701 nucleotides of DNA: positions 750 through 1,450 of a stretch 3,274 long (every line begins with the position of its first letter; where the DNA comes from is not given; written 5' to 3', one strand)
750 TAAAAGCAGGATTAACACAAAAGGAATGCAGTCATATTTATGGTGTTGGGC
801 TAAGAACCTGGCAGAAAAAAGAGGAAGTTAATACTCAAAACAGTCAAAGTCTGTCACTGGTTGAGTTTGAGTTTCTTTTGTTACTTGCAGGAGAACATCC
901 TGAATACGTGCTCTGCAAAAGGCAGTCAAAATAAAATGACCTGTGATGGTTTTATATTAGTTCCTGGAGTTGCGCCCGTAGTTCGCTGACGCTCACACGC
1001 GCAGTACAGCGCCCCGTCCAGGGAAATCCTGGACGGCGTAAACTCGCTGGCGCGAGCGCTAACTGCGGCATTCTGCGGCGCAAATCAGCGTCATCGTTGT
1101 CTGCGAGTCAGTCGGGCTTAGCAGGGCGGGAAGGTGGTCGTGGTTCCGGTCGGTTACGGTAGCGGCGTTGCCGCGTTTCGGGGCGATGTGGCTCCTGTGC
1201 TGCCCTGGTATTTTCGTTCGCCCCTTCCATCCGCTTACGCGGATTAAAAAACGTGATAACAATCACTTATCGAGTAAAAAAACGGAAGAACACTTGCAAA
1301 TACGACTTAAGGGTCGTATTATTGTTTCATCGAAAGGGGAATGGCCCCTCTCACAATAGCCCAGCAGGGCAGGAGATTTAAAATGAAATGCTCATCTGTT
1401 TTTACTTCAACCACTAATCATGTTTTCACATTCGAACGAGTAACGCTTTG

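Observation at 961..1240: About 280 bp GC-rich island with hairpins and no credible gene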

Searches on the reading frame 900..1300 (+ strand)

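Call 77: search_protein_families(proteins=[L001:15031-15570:+, L001:14411-14923:+], library=ncbifam, max_evalue=0.01)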
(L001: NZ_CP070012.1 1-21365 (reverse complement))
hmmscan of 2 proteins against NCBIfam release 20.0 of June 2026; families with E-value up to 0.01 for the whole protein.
L001:15031-15570:+ (180 aa): 0 families

L001:14411-14923:+ (171 aa): 13 families
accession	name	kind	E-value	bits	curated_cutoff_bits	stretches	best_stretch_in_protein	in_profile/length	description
TIGR02349.1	DnaJ_bact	equivalog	1.9e-10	40.6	377.2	1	9-57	5-56/354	molecular chaperone DnaJ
NF037946.1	terminal_TopJ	equivalog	8.2e-10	37.8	300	1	9-55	10-58/810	terminal organelle assembly protein TopJ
NF008035.0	PRK10767.1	subfamily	2.6e-09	36.6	338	1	7-57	7-60/374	molecular chaperone DnaJ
NF010874.0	PRK14281.1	equivalog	5.2e-09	35.7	619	1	7-64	6-65/397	chaperone protein DnaJ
NF010894.0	PRK14301.1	equivalog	1.2e-08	34.4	548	1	7-56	7-59/373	chaperone protein DnaJ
TIGR03835.1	termin_org_DnaJ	equivalog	1.5e-08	33.5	512.25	1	8-131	6-121/871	terminal organelle assembly protein TopJ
NF010885.0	PRK14292.1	equivalog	9.7e-08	31.4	585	1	9-56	7-56/371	chaperone protein DnaJ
NF010871.0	PRK14278.1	equivalog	3.3e-06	26.2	502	1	8-55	7-56/378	molecular chaperone DnaJ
NF010872.0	PRK14279.1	equivalog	6.7e-06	25.4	556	1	9-58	14-66/394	molecular chaperone DnaJ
NF010892.0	PRK14299.1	equivalog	1.6e-05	24.3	392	1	7-55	7-57/291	chaperone protein DnaJ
NF006948.0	PRK09430.1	equivalog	6.5e-05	22.7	162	1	2-36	198-232/267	co-chaperone DjlA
NF050028.1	CldAdptActJ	equivalog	6.9e-05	23.3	150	1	7-37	5-35/93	cold adaptation protein ActJcold adaptation protein ActJ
NF007618.0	PRK10266.1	equivalog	0.00046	19.7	403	1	3-57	3-59/306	curved DNA-binding protein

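Call 94: search_protein_families(proteins=[L001:15031-15570:+], library=phrogs, max_evalue=0.01)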
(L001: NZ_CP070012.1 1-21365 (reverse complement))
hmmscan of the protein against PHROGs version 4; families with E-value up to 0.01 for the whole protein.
L001:15031-15570:+ (180 aa): 0 families

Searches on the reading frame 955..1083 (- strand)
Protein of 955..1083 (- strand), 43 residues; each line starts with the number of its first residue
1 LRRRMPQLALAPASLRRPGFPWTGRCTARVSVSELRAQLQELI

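Call 93: search_protein_families(proteins=[window:955-1083:-], library=ncbifam, max_evalue=0.1)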
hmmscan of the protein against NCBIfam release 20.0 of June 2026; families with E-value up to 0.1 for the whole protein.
window:955-1083:- (43 aa): 0 families

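Call 94: search_protein_families(proteins=[window:955-1083:-], library=phrogs, max_evalue=0.01)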
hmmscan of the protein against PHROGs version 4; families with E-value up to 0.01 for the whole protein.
window:955-1083:- (43 aa): 0 families
